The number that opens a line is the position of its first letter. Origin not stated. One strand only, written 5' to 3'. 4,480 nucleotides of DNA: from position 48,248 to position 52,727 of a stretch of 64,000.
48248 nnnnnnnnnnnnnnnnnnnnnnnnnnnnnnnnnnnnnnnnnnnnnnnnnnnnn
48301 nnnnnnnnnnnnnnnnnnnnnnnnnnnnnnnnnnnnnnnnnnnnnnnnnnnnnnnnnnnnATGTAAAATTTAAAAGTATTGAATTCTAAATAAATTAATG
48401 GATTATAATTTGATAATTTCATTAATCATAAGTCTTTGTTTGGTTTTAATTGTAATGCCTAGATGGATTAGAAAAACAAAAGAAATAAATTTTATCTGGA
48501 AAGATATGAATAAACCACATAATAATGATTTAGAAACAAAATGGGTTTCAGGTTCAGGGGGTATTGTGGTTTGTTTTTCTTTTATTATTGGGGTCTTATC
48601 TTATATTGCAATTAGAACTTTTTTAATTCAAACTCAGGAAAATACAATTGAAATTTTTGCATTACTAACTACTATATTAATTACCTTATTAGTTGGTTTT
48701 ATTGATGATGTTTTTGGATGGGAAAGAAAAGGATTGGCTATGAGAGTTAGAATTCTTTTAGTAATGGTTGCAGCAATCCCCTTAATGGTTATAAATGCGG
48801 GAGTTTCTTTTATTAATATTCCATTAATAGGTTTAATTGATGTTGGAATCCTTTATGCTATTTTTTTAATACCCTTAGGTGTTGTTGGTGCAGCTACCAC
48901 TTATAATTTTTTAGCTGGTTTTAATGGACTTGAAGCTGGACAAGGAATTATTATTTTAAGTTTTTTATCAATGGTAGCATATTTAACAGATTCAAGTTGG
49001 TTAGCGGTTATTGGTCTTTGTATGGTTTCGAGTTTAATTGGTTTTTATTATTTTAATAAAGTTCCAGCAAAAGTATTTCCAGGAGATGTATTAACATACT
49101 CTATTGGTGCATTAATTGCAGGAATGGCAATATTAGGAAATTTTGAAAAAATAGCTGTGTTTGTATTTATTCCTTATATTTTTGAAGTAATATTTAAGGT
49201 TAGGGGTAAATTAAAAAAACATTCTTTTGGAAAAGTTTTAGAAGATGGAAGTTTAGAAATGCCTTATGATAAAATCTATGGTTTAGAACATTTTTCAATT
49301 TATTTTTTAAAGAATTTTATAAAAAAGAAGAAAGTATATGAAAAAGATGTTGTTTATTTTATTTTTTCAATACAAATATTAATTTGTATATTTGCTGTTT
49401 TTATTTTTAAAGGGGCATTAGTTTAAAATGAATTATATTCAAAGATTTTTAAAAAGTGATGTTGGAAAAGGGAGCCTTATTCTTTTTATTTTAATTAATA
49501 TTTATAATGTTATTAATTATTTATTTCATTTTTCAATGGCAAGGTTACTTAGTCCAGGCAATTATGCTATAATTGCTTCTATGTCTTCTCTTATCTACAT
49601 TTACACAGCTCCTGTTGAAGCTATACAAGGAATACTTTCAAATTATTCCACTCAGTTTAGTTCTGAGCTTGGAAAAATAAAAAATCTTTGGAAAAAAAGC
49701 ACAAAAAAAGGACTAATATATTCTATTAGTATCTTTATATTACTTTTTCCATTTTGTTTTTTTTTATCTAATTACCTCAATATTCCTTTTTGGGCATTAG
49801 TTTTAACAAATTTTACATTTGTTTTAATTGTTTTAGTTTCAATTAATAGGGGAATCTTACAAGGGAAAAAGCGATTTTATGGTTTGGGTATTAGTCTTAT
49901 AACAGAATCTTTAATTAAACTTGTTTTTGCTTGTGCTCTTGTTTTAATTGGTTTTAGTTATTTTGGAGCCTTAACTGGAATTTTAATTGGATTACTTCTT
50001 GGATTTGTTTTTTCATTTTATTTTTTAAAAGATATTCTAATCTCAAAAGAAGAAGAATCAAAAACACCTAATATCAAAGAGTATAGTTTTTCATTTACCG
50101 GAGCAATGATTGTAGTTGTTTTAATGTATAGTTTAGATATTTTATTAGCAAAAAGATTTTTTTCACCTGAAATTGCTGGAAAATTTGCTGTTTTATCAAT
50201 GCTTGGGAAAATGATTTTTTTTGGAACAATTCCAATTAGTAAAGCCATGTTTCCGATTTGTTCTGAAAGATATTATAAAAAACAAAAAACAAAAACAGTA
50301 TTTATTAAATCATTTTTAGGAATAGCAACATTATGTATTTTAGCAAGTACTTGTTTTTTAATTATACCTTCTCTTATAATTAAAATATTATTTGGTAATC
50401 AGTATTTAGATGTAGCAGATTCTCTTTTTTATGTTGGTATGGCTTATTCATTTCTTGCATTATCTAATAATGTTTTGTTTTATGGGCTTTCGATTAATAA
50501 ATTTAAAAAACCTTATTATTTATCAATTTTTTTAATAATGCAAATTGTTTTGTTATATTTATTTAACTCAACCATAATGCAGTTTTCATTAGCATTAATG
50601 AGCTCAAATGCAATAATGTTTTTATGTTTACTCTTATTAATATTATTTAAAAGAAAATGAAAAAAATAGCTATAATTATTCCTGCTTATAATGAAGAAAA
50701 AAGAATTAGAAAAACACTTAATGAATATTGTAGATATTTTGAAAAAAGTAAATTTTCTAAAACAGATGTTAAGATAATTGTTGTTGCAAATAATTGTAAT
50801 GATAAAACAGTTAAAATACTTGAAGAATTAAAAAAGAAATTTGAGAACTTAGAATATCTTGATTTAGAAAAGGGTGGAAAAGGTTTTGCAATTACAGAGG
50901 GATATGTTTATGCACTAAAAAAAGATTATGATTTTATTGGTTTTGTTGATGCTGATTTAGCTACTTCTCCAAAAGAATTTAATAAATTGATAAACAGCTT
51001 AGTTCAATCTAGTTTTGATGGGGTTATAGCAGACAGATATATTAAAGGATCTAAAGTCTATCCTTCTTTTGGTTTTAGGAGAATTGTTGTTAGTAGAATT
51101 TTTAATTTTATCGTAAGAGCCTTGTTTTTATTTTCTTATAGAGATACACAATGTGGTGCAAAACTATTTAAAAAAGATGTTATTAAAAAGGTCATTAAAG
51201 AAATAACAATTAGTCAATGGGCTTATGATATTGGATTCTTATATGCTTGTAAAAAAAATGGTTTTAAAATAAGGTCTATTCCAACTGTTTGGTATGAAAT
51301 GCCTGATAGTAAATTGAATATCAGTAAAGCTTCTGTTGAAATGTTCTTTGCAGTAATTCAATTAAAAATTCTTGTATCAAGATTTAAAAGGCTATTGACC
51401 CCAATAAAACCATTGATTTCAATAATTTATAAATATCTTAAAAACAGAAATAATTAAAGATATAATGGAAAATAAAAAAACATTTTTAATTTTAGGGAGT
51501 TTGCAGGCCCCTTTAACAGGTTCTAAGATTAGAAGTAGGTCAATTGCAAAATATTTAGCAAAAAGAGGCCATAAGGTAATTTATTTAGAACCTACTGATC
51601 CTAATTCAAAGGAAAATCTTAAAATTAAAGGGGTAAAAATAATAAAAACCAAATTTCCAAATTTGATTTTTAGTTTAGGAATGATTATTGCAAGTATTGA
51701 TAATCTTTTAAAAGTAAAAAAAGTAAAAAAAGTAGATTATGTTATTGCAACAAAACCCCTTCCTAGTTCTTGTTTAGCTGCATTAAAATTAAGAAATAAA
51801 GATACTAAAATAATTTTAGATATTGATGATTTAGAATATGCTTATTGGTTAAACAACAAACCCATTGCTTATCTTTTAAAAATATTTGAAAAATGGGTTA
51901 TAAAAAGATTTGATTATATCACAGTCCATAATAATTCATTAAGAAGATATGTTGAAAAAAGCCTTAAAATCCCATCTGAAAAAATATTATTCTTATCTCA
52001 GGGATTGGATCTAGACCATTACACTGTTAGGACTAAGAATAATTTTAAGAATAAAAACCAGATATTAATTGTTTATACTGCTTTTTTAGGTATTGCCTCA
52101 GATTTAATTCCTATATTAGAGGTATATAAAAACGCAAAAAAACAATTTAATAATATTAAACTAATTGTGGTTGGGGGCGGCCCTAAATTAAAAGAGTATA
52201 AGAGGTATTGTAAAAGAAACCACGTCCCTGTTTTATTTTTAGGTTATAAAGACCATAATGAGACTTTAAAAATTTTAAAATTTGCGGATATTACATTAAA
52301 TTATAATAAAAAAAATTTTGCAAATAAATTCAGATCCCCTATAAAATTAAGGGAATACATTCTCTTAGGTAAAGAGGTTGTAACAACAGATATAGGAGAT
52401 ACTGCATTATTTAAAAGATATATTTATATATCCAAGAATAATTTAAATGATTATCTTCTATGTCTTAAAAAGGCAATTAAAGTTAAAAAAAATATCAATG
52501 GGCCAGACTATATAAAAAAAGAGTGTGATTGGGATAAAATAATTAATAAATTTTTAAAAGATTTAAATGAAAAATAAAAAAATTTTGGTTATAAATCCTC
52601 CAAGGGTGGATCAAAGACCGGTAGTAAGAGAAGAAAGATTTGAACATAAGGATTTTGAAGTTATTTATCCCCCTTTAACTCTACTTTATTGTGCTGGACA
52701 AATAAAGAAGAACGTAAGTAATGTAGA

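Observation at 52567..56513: Two divergent B12-binding radical-SAM paralogs bracketing a GT2 inside an N-glycosylation island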

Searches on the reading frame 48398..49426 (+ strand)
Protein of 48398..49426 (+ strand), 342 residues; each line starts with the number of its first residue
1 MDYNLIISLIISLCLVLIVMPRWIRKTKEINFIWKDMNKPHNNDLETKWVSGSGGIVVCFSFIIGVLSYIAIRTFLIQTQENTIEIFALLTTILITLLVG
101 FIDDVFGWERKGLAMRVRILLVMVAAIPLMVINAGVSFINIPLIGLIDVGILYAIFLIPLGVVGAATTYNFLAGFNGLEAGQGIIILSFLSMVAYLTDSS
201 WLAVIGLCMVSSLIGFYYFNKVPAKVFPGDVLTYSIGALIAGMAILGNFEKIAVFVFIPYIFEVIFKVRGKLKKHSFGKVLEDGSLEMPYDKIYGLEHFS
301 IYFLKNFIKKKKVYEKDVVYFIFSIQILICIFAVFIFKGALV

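Call 4: search_protein_families(library=pfam, proteins=[window:48398-49426:+], max_evalue=0.01)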
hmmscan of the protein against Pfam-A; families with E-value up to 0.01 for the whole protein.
window:48398-49426:+ (342 aa): 1 family
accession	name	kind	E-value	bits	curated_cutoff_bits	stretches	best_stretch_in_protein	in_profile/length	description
PF00953.26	Glycos_transf_4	-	1.5e-31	110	27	1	87-247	2-159/160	Glycosyl transferase family 4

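Call 5: search_protein_families(library=ncbifam, proteins=[window:48398-49426:+], max_evalue=0.01)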
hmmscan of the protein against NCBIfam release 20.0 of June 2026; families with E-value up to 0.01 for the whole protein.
window:48398-49426:+ (342 aa): 3 families
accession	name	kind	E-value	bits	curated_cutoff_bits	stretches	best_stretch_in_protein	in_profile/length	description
TIGR00445.1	mraY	equivalog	1.8e-13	50.7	192.05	1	18-262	3-258/321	phospho-N-acetylmuramoyl-pentapeptide-transferase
NF053644.1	MraY_archaea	equivalog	5.5e-07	29.2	450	1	129-265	162-293/340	pseudomurein biosynthesis MraY family phospho-N-acetylmuramoyl-pentapeptide-transferase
TIGR02380.1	ECA_wecA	exception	0.00098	18.3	326.05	1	63-240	44-222/346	UDP-N-acetylglucosamine--undecaprenyl-phosphate N-acetylglucosaminephosphotransferase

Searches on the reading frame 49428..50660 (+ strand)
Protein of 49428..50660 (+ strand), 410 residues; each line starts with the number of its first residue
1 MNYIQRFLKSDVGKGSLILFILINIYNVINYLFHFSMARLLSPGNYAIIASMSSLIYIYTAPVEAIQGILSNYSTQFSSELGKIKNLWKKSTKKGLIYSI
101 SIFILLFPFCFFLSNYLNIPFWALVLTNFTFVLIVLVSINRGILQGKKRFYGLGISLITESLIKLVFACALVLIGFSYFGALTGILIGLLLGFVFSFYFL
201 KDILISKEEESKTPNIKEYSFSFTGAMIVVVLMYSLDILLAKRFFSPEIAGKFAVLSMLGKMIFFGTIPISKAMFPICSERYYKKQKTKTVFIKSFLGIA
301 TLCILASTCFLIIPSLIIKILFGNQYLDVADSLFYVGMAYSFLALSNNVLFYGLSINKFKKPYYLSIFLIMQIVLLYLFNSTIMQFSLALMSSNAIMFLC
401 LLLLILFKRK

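Call 4: search_protein_families(library=pfam, proteins=[window:49428-50660:+], max_evalue=0.01)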
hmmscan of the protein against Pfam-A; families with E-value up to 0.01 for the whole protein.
window:49428-50660:+ (410 aa): 2 families
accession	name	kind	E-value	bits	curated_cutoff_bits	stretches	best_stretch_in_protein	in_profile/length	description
PF13440.11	Polysacc_synt_3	-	3.2e-15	56.6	23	1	37-330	2-292/293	Polysaccharide biosynthesis protein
PF01943.22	Polysacc_synt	-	1.9e-06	28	28.2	1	13-280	2-272/274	Polysaccharide biosynthesis protein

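Call 5: search_protein_families(library=ncbifam, proteins=[window:49428-50660:+], max_evalue=0.01)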
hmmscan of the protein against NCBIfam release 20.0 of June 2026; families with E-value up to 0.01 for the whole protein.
window:49428-50660:+ (410 aa): 0 families

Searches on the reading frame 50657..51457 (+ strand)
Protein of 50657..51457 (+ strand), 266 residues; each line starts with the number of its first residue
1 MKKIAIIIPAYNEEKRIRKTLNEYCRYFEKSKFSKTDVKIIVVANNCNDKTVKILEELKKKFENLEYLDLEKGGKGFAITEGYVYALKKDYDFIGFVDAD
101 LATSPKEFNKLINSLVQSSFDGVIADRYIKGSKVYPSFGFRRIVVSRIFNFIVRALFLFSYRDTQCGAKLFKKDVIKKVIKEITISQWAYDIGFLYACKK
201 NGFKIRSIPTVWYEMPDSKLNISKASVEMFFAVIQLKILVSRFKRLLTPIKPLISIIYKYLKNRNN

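Call 4: search_protein_families(library=pfam, proteins=[window:50657-51457:+], max_evalue=0.01)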
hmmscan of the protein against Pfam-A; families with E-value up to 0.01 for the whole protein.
window:50657-51457:+ (266 aa): 4 families
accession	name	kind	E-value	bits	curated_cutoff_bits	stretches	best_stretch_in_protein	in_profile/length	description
PF00535.33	Glycos_transf_2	-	3.6e-23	82.8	23.3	1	6-179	2-167/168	Glycosyl transferase family 2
PF13641.12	Glyco_tranf_2_3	-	8.7e-10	39.4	27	1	4-120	3-116/230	Glycosyltransferase like family 2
PF06321.17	P_gingi_FimA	-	0.0045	17.6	21.4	1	26-80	64-116/153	Major fimbrial subunit protein (FimA)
PF13704.12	Glyco_tranf_2_4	-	0.0071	17.3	27.5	0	12-100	2-81/98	Glycosyl transferase family 2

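Call 5: search_protein_families(library=ncbifam, proteins=[window:50657-51457:+], max_evalue=0.01)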
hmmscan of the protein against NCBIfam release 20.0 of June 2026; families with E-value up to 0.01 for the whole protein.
window:50657-51457:+ (266 aa): 18 families
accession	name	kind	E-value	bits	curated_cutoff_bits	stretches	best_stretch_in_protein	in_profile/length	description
NF047588.1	GlcsyltransPgfSStrep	equivalog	6.3e-12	45.3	500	1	3-180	2-168/308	glycosyltransferase PgfS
TIGR04182.1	glyco_TIGR04182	equivalog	1.7e-11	44.1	325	1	4-222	2-203/293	S-layer glycoprotein N-glycosyltransferase AglJ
NF038302.1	EPS_HpsE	equivalog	8.9e-11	41.3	300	1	4-105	3-101/307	hormogonium polysaccharide biosynthesis glycosyltransferase HpsE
TIGR03937.1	PgaC_IcaA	equivalog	9.4e-11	41.3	422.3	1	2-119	45-154/407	poly-beta-1,6-N-acetyl-D-glucosamine synthase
NF041865.1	EpsU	equivalog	5.6e-10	38.8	700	1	2-109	39-141/394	exopolysaccharide biosynthesis GT2 family glycosyltransferase EpsU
NF007482.0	PRK10073.1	equivalog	5.6e-09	35.5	423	1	2-121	6-116/334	glycosyltransferase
NF007986.1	PRK10714.1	equivalog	9.4e-08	31.4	529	1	1-188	5-181/316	undecaprenyl-phosphate 4-deoxy-4-formamido-L-arabinose transferase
TIGR04283.1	glyco_like_mftF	equivalog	8.8e-07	28.7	182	1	4-117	1-98/221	TIGR04283 family arsenosugar biosynthesis glycosyltransferase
TIGR03469.1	HpnB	hypoth_equivalog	1.1e-06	28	379.25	1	3-119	45-164/386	hopene-associated glycosyltransferase HpnB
TIGR03111.1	glyc2_xrt_Gpos1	hypoth_equivalog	1.3e-06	27.5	363.95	1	3-82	50-126/439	TIGR03111 family XrtG-associated glycosyltransferase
NF058614.1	PPMAGASynPpgS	equivalog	2.8e-06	26.9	370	1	5-206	3-190/226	polyprenyl-phospho-N-acetylgalactosaminyl synthase PpgS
NF047683.1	TeichurnBiosyTuaG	equivalog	2.7e-05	24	400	1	3-116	7-112/252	teichuronic acid biosynthesis protein TuaG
NF050050.1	ProtGlycPglI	equivalog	4.7e-05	22.9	500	1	1-130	1-122/306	GalNAc(5)-diNAcBac-PP-undecaprenol beta-1,3-glucosyltransferase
NF045692.1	OglycostaseCruG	equivalog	5.8e-05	22.2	600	1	2-121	41-158/386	2'-O-glycosyltransferase CruG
NF010496.0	PRK13915.1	equivalog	8.4e-05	21.8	262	1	2-117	31-144/307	glucosyl-3-phosphoglycerate synthase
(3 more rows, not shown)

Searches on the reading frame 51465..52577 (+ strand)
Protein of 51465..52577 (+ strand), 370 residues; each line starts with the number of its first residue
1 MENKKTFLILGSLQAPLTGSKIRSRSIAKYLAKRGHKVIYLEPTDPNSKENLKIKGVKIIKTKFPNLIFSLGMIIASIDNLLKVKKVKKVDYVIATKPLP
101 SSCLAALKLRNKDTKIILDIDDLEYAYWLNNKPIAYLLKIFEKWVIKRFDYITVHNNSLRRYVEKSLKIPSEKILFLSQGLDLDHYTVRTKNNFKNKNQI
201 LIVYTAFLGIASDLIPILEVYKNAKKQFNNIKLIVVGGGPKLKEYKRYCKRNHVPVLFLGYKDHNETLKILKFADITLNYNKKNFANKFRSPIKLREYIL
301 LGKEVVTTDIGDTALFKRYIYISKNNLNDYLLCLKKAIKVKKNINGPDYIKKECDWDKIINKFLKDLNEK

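Call 4: search_protein_families(library=pfam, proteins=[window:51465-52577:+], max_evalue=0.01)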
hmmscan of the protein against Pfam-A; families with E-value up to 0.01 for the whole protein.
window:51465-52577:+ (370 aa): 5 families
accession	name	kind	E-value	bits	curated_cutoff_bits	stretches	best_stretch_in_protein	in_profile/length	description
PF13439.12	Glyco_transf_4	-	1.3e-13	51.7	28.5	1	25-184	9-169/170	Glycosyltransferase Family 4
PF00534.26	Glycos_transf_1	-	4.9e-07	29.9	26.4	1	192-311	8-125/172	Glycosyl transferases group 1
PF13579.12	Glyco_trans_4_4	-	2.6e-06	28.3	29.7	1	19-178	2-156/158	Glycosyl transferase 4-like domain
PF13692.12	Glyco_trans_1_4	-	5.9e-06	27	27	1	220-312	23-110/142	Glycosyl transferases group 1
PF09314.17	DUF1972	-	0.0066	16.5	25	1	72-170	78-176/186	Domain of unknown function (DUF1972)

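Call 5: search_protein_families(library=ncbifam, proteins=[window:51465-52577:+], max_evalue=0.01)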
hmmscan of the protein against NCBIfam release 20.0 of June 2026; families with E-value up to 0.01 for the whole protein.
window:51465-52577:+ (370 aa): 8 families
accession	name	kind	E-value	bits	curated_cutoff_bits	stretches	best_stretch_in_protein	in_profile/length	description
TIGR03999.1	thiol_BshA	equivalog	1e-09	37.8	273.7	1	19-280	13-279/375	N-acetyl-alpha-D-glucosaminyl L-malate synthase BshA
NF007640.0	PRK10307.1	subfamily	1.1e-09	37.8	276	1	81-369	98-406/411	WcaI family glycosyltransferase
NF047676.1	TeichurnBiosyTuaH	equivalog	3.6e-08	32.7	550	1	139-365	149-382/384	teichuronic acid biosynthesis protein TuaH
TIGR04063.1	stp3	hypoth_equivalog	1.7e-07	30.4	442.05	1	137-312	146-328/397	TIGR04063 family PEP-CTERM/XrtA system glycosyltransferase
NF038229.1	Glyco4_Geo_Pelo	equivalog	5.2e-05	22.4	400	1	145-281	106-245/338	GPMC system family 4 glycosyltransferase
TIGR03088.1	stp2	hypoth_equivalog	0.00012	21.2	409.05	1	150-251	139-250/374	TIGR03088 family PEP-CTERM/XrtA system glycosyltransferase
NF046071.1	B1-4RhmsylTfaseCps2T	equivalog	0.00015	20.7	500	1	68-192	73-197/384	beta 1-4 rhamnosyltransferase Cps2T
TIGR04007.1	wcaI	equivalog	0.00045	19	800.45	1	133-366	158-404/407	colanic acid biosynthesis glycosyltransferase WcaI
